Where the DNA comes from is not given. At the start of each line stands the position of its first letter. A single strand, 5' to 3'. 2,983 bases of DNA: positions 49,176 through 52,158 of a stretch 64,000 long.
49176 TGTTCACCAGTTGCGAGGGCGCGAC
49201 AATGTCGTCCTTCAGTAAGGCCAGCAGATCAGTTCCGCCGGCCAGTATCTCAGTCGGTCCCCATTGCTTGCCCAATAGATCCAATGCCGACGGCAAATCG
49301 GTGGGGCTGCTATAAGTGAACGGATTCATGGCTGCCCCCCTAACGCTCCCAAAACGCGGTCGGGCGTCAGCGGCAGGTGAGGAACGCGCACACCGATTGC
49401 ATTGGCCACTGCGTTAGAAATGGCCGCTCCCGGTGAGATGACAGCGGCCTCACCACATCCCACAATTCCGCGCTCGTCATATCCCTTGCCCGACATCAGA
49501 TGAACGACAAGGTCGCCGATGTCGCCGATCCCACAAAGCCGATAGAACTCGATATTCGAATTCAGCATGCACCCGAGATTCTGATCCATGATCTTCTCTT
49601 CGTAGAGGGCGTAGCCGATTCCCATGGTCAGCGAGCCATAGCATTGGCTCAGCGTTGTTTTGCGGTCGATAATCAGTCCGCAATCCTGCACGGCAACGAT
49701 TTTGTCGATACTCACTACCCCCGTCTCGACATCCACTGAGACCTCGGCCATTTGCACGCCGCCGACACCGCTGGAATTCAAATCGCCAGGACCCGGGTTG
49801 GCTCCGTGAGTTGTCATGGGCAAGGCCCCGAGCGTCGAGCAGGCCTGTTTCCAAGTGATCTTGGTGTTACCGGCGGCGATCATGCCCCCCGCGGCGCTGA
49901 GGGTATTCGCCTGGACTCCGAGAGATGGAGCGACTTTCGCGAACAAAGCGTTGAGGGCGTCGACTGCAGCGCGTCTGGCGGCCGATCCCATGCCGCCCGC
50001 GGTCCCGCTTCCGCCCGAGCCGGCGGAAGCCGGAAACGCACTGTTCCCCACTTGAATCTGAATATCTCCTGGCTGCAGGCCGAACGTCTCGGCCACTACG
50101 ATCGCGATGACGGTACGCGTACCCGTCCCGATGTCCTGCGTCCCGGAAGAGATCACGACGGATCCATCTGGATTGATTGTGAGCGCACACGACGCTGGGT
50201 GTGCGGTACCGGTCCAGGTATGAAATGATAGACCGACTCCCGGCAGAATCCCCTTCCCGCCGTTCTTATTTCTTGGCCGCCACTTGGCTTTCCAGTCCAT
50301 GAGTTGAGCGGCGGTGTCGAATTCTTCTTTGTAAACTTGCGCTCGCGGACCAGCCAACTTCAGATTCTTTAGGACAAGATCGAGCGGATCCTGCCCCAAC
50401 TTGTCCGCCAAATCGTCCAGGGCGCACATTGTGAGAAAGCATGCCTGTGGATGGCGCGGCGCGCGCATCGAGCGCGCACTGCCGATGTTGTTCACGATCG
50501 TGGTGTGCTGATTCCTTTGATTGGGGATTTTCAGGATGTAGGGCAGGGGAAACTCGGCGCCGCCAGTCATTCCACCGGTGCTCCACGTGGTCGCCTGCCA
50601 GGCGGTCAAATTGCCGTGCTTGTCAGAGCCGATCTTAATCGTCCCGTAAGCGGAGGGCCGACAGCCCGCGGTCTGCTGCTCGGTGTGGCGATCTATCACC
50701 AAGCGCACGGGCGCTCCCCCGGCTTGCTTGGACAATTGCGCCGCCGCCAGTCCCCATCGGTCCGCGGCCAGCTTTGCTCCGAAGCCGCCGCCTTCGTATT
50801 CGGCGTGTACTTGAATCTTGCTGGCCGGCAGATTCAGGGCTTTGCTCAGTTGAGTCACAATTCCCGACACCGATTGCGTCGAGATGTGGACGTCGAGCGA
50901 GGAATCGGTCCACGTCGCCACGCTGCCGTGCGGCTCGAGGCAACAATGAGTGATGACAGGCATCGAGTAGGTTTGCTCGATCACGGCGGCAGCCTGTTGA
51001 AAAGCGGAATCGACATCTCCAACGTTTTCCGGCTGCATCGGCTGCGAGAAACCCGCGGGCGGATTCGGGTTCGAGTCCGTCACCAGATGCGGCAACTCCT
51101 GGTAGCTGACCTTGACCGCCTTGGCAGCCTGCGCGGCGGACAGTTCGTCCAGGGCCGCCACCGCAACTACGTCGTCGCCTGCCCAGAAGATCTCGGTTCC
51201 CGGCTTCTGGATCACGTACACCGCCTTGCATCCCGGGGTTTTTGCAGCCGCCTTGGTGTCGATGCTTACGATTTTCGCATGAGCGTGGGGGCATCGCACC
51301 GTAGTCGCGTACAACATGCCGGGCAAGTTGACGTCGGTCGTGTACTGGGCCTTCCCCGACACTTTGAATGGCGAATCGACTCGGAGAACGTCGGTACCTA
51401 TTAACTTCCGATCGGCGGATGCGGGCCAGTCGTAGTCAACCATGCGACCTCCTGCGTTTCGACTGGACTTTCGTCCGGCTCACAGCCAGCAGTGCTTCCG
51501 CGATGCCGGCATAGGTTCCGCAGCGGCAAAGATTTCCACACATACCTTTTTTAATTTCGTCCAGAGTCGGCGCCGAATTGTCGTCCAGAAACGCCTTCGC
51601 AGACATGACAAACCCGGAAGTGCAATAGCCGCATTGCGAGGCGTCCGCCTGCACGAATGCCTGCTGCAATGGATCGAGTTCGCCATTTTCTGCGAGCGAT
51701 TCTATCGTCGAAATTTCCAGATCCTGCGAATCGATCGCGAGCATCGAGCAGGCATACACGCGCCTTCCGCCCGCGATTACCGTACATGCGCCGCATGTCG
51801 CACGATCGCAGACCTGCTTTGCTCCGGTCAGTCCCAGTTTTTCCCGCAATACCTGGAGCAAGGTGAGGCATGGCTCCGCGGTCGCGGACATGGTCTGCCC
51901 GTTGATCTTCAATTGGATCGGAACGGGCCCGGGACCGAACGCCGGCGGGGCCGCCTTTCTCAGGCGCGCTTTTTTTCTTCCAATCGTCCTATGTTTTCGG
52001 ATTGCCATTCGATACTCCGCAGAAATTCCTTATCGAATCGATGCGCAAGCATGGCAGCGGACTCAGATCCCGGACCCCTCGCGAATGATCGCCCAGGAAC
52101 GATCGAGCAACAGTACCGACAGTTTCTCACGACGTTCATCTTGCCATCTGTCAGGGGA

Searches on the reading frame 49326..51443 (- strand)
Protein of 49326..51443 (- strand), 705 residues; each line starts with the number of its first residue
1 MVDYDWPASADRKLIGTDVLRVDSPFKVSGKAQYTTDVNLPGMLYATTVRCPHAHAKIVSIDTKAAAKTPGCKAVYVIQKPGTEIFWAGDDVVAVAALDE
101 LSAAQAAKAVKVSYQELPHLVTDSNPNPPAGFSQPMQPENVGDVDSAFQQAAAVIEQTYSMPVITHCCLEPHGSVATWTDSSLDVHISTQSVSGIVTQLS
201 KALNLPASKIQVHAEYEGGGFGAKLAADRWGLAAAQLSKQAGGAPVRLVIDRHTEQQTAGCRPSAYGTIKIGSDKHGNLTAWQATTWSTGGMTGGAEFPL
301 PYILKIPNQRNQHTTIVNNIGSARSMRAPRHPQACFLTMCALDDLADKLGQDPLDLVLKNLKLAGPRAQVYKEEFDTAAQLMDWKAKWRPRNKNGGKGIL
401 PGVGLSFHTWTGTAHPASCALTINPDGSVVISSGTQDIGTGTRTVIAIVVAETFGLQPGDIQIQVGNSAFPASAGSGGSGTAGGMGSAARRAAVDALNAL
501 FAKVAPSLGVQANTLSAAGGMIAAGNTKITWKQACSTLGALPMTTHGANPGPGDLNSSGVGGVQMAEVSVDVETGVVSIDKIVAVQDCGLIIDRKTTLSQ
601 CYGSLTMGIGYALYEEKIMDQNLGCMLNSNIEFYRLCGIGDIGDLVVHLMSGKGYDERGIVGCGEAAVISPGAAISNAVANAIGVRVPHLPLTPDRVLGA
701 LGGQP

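Call 83: search_protein_families(library=ncbifam, proteins=[window:49326-51443:-], max_evalue=0.00001)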
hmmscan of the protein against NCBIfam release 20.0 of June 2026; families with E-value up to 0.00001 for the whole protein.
window:49326-51443:- (705 aa): 13 families
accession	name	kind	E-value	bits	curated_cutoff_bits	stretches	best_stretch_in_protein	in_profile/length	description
NF041671.1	peri_hyde_PaoC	equivalog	6.3e-96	322.4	1180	1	12-701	15-731/735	aldehyde oxidoreductase molybdenum-binding subunit PaoC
NF043082.1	XdhA_XDHase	equivalog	1e-95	321.5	780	2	86-699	99-750/758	xanthine dehydrogenase subunit XdhA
NF007426.0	PRK09970.1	equivalog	9.9e-95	318.2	916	2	86-698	104-752/761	xanthine dehydrogenase molybdenum-binding subunit XdhA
TIGR03194.1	4hydrxCoA_A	equivalog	5.1e-85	286.4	994.55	1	21-701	3-746/746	4-hydroxybenzoyl-CoA reductase subunit alpha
NF041018.1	glyceraldDH_alpha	equivalog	4.4e-66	223.8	790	2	84-697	99-740/741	glyceraldehyde dehydrogenase subunit alpha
NF045668.1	pterin_aldehy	equivalog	1.5e-63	215.2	1100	1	84-701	273-904/905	molybdopterin-dependent aldehyde oxidoreductase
TIGR03196.1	pucD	equivalog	3.9e-62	210.7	783.65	1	15-697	3-754/763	xanthine dehydrogenase subunit D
NF040766.1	CODH_aero_grp5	exception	1.9e-54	185.1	950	3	85-527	101-580/785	aerobic carbon-monoxide dehydrogenase large subunit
TIGR03311.1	Se_dep_XDH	equivalog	4.4e-53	180.5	830.45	2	12-503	159-681/848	selenium-dependent xanthine dehydrogenase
TIGR03313.1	Se_sel_red_Mo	hypoth_equivalog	4.9e-44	150.3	1101.9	1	140-701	360-949/951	molybdopterin-dependent oxidoreductase Mo/Fe-S-binding subunit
TIGR02965.1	xanthine_xdhB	equivalog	4.8e-39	134.2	849.5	2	26-361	12-375/758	xanthine dehydrogenase molybdopterin binding subunit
TIGR02416.1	CO_dehy_Mo_lg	equivalog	3.5e-34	118.1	991.15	3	414-697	473-767/770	aerobic carbon-monoxide dehydrogenase large subunit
TIGR02969.1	mam_aldehyde_ox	subfamily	1.2e-30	105.9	1912.3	1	14-682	575-1282/1330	aldehyde oxidase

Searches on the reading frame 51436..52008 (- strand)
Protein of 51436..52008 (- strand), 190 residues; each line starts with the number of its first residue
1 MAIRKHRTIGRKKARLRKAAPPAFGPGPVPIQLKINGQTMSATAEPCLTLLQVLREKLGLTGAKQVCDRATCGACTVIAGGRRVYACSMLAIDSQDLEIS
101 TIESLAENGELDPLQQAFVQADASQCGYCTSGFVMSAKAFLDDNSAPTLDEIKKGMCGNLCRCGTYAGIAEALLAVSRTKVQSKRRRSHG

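Call 83: search_protein_families(library=ncbifam, proteins=[window:51436-52008:-], max_evalue=0.00001)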
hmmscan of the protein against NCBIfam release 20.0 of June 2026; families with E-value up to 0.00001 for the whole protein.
window:51436-52008:- (190 aa): 11 families
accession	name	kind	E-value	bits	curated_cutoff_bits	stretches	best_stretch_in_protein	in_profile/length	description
NF041020.1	glyceraldDH_gamma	equivalog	5.6e-49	165.9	290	1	29-178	11-160/164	glyceraldehyde dehydrogenase subunit gamma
TIGR03198.1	pucE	equivalog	2.8e-44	150.2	254.3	1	30-176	3-148/151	xanthine dehydrogenase subunit E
NF008514.0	PRK11433.1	equivalog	2.1e-42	145.1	322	2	26-143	48-165/218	aldehyde dehydrogenase iron-sulfur subunit PaoA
NF043084.2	XdhC_XDHase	equivalog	2.1e-41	140.9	217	1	31-173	3-146/151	xanthine dehydrogenase subunit XdhC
TIGR03193.1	4hydroxCoAred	equivalog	1.1e-40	138.9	257.8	1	32-173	3-144/148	4-hydroxybenzoyl-CoA reductase subunit gamma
NF045668.1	pterin_aldehy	equivalog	8.9e-38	129.9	1100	1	32-177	4-152/905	molybdopterin-dependent aldehyde oxidoreductase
NF007387.0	PRK09908.1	equivalog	2.1e-35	121.5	212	1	30-180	8-159/159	xanthine dehydrogenase iron sulfur-binding subunit XdhC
TIGR03311.1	Se_dep_XDH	equivalog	5.4e-34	117.4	830.45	1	32-174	2-141/848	selenium-dependent xanthine dehydrogenase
TIGR02963.1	xanthine_xdhA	equivalog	4.5e-33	114.6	467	1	38-181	8-162/468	xanthine dehydrogenase small subunit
TIGR02969.1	mam_aldehyde_ox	subfamily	2.5e-21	74.9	1912.3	1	35-180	7-164/1330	aldehyde oxidase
TIGR03313.1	Se_sel_red_Mo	hypoth_equivalog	2.8e-08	31.9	1101.9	1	71-181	39-150/951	molybdopterin-dependent oxidoreductase Mo/Fe-S-binding subunit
